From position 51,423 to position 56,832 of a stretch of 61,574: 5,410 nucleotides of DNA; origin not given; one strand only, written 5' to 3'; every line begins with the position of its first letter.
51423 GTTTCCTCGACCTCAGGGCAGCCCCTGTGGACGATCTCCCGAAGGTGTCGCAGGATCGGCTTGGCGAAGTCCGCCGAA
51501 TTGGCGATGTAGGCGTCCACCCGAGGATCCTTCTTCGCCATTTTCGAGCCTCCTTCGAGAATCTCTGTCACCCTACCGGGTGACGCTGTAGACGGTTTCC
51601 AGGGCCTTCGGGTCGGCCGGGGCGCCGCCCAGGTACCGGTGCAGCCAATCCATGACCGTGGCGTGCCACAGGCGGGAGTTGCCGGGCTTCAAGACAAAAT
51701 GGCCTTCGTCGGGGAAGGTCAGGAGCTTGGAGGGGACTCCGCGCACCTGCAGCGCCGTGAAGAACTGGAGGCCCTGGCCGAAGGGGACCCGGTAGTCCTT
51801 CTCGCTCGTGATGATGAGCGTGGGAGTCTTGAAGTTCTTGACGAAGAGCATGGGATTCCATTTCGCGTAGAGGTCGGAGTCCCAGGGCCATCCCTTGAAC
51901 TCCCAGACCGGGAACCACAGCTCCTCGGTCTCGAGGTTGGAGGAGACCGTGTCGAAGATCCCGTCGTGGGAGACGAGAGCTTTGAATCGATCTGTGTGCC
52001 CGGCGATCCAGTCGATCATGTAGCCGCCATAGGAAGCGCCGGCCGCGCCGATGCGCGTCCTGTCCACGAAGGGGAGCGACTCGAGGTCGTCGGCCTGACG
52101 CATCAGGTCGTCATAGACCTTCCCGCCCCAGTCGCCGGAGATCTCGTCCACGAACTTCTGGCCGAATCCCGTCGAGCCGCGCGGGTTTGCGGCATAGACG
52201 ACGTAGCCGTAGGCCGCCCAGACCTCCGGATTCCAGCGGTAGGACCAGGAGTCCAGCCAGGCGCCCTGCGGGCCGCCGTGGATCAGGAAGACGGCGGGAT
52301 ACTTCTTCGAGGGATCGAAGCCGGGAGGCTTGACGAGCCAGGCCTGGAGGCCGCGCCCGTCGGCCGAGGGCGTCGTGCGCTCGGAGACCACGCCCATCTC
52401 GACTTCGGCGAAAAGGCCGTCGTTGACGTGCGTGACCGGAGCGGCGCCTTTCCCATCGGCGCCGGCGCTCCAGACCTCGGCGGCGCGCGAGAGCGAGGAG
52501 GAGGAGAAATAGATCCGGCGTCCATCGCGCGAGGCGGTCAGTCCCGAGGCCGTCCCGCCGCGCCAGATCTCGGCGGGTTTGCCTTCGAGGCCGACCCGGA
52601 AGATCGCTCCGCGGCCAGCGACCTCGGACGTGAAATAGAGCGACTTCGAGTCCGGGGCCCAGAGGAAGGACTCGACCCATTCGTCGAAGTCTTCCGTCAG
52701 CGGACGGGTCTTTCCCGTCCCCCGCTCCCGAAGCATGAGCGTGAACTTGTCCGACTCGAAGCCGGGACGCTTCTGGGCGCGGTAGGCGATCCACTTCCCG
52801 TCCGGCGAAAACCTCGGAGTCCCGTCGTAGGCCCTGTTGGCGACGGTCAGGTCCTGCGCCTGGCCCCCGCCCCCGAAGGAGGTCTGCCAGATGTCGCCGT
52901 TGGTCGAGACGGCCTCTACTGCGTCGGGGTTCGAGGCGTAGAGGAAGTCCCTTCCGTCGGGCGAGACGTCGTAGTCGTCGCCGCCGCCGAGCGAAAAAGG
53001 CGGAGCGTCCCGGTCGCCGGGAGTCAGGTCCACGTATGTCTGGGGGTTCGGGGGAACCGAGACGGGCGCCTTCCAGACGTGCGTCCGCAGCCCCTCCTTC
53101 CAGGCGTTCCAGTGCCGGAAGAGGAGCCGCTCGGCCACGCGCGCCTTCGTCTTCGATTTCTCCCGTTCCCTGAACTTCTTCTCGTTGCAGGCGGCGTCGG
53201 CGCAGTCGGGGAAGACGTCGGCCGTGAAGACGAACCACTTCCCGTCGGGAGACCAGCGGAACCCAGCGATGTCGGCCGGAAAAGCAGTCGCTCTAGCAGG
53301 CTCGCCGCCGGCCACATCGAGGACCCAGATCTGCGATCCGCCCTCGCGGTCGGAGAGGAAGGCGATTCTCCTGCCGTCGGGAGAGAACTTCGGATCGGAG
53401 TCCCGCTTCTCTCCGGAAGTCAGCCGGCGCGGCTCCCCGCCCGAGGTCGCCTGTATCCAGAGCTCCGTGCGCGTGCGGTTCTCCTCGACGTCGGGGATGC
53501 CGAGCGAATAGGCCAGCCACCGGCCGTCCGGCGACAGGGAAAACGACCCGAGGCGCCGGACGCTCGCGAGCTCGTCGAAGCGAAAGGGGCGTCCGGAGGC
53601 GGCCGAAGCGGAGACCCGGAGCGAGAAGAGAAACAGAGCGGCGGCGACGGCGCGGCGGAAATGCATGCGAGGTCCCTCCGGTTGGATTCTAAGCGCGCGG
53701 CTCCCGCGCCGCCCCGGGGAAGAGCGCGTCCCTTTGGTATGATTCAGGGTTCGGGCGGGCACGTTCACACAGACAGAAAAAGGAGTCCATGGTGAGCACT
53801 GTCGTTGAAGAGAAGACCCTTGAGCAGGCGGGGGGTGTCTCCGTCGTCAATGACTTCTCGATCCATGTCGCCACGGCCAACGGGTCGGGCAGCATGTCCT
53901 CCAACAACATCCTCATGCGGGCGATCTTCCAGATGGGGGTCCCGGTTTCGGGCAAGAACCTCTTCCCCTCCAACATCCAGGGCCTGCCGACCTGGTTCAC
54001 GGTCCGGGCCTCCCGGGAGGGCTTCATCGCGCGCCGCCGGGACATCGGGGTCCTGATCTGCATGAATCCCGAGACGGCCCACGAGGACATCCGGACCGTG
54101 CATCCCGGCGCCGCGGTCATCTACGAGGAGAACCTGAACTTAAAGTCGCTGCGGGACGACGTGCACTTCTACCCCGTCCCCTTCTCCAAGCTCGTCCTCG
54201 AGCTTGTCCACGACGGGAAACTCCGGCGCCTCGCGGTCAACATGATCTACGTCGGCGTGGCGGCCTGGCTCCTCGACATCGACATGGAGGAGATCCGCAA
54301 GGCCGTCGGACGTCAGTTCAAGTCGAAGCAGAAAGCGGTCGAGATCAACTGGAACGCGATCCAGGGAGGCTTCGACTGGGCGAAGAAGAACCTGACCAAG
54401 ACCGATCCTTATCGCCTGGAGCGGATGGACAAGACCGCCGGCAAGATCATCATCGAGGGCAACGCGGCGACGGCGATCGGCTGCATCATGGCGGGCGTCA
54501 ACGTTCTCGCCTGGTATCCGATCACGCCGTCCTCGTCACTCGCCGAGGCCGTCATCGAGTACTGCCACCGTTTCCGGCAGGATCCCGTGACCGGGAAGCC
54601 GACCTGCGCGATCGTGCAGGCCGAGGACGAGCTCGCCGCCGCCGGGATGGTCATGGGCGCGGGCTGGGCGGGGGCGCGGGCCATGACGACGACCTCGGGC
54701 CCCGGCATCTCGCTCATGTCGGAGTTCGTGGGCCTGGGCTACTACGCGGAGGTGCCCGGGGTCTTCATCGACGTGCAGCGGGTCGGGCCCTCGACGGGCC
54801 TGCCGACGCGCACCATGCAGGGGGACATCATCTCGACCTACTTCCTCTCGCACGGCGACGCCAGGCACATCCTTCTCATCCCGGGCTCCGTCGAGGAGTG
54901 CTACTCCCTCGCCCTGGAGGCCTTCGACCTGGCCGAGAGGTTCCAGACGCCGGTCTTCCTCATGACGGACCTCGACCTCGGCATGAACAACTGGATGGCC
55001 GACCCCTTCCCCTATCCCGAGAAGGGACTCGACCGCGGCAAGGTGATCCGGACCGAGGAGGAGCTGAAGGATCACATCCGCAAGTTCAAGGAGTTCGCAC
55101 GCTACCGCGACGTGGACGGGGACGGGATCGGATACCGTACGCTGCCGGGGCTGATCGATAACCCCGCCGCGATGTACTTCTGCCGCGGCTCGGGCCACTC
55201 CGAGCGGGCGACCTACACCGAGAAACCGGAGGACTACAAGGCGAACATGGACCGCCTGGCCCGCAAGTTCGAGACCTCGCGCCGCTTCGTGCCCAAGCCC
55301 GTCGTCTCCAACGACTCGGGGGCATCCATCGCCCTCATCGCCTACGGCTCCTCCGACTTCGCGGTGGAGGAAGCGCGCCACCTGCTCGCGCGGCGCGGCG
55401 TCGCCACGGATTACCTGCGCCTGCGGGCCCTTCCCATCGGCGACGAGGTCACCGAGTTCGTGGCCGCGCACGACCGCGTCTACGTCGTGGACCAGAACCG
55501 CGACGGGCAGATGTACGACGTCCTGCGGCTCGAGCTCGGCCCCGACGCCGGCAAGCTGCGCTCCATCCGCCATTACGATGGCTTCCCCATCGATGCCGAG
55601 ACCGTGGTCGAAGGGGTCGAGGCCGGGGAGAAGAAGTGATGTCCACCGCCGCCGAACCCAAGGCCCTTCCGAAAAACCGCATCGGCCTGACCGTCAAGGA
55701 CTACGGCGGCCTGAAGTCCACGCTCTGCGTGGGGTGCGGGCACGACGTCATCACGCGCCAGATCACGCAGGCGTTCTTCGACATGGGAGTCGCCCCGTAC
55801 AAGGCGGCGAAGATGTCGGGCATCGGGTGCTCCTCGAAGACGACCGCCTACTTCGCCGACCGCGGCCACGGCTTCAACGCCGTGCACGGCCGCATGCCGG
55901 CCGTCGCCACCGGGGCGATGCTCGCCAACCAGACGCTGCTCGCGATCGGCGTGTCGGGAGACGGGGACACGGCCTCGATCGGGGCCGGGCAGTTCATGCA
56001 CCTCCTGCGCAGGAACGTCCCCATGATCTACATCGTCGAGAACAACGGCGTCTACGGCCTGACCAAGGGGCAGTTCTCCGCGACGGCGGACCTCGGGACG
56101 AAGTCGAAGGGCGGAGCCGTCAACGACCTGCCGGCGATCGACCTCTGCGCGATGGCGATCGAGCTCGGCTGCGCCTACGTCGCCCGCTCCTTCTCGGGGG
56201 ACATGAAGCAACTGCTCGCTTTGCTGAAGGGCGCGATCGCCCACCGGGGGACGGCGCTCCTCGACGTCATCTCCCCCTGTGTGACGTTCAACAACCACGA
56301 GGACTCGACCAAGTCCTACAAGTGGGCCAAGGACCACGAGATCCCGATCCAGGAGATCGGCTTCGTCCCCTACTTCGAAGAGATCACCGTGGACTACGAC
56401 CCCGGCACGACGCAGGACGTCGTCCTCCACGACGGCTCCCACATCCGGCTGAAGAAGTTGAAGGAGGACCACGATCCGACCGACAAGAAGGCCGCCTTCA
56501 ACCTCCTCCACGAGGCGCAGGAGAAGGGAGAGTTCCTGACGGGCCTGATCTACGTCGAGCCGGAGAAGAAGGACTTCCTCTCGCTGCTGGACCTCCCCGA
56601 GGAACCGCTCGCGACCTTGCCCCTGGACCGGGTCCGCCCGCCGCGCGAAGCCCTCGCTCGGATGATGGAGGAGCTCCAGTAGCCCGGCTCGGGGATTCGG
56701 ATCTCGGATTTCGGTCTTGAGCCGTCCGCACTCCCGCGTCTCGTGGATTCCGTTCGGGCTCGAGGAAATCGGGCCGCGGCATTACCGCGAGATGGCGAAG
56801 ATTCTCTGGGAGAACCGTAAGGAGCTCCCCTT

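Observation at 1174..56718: Almost every intergenic spacer is built from site-specific tandem 7-8 nt repeat arrays, often as inverted pairs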

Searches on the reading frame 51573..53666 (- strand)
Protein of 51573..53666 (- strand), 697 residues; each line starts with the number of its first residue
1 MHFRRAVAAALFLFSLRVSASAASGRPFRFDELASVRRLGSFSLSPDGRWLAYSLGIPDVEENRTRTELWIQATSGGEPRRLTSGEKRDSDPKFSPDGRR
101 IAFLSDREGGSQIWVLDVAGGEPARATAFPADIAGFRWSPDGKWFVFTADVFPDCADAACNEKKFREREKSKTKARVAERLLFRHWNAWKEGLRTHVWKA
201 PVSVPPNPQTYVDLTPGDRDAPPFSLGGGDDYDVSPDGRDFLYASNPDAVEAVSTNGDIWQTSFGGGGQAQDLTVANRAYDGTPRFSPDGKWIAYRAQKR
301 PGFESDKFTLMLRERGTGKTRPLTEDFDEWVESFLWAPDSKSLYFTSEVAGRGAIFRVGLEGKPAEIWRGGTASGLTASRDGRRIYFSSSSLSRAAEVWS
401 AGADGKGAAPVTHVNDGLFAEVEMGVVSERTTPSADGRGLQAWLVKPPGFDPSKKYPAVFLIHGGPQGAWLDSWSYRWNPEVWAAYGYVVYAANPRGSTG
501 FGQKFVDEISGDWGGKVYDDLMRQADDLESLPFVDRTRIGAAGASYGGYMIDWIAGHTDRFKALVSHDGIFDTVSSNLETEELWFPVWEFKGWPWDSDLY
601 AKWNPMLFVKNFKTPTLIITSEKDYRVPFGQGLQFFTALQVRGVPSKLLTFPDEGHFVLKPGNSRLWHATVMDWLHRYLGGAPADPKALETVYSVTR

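Call 76: search_protein_families(library=pfam, proteins=[window:51573-53666:-], max_evalue=0.00001)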
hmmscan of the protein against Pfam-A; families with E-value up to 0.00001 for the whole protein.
window:51573-53666:- (697 aa): 6 families
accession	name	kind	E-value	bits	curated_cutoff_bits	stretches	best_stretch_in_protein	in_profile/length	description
PF00326.27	Peptidase_S9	-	1.1e-59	202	22.6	1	474-681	1-212/213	Prolyl oligopeptidase family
PF07676.18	PD40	-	9.8e-37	124.6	20.9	1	79-115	1-38/38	WD40-like Beta Propeller Repeat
PF25174.1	Beta-prop_THOC3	-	4.2e-07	29.7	305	0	84-149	86-148/272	THOC3 beta-propeller domain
PF00930.27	DPPIV_N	-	1.5e-06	27.6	22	0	65-125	21-77/354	Dipeptidyl peptidase IV (DPP IV) N-terminal region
PF00561.26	Abhydrolase_1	-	2.2e-06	28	25.8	0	457-584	1-113/245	alpha/beta hydrolase fold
PF02897.21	Peptidase_S9_N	-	6.1e-06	25.7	24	0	285-349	130-190/414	Prolyl oligopeptidase, N-terminal beta-propeller domain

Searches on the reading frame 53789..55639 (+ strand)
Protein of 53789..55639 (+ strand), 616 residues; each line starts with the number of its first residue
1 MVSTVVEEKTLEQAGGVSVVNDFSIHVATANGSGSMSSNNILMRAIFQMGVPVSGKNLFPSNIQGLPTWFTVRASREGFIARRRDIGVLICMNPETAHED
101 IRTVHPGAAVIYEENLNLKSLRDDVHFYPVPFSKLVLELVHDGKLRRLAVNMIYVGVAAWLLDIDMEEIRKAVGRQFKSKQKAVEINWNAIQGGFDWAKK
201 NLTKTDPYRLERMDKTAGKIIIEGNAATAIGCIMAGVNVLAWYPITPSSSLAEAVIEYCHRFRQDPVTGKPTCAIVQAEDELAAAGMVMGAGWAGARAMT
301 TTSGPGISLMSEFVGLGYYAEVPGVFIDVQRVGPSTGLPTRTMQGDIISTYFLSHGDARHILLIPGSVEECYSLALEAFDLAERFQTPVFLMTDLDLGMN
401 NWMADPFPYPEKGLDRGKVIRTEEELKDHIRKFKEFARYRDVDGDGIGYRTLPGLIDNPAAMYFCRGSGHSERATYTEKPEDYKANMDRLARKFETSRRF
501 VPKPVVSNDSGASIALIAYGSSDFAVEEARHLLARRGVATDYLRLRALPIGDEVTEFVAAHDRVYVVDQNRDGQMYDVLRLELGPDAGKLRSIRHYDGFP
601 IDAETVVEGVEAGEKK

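Call 67: search_protein_families(library=pfam, proteins=[window:53789-55639:+], max_evalue=0.00001)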
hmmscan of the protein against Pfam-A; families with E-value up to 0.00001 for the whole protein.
window:53789-55639:+ (616 aa): 2 families
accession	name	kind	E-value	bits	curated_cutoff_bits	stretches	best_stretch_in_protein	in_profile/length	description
PF01855.24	POR_N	-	1.9e-48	165.7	27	1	231-396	2-156/231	Pyruvate flavodoxin/ferredoxin oxidoreductase, thiamine diP-bdg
PF01558.24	POR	-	2.8e-29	102.9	27.4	1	32-195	2-172/173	Pyruvate ferredoxin/flavodoxin oxidoreductase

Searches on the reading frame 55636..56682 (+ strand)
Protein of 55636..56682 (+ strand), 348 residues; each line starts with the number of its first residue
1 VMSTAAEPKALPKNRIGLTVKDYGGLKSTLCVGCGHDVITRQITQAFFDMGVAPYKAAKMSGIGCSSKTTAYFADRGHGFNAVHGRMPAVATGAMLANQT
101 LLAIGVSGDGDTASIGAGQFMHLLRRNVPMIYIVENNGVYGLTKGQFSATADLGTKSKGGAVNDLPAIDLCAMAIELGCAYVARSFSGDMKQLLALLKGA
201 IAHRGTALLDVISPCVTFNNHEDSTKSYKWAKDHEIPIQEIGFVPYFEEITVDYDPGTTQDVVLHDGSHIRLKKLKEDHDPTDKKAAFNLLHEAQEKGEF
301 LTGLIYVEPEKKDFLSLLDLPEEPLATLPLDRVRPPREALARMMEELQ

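Call 26: search_protein_families(library=pfam, proteins=[window:55636-56682:+], max_evalue=0.00001)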
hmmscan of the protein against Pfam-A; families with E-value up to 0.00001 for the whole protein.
window:55636-56682:+ (348 aa): 2 families
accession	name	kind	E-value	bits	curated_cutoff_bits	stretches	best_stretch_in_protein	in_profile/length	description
PF02775.26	TPP_enzyme_C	-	1.1e-22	80.9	21.9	1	63-211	2-151/151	Thiamine pyrophosphate enzyme, C-terminal TPP binding domain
PF12367.13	PFO_beta_C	-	1.3e-08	35.2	24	1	271-315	16-58/66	Pyruvate ferredoxin oxidoreductase beta subunit C terminal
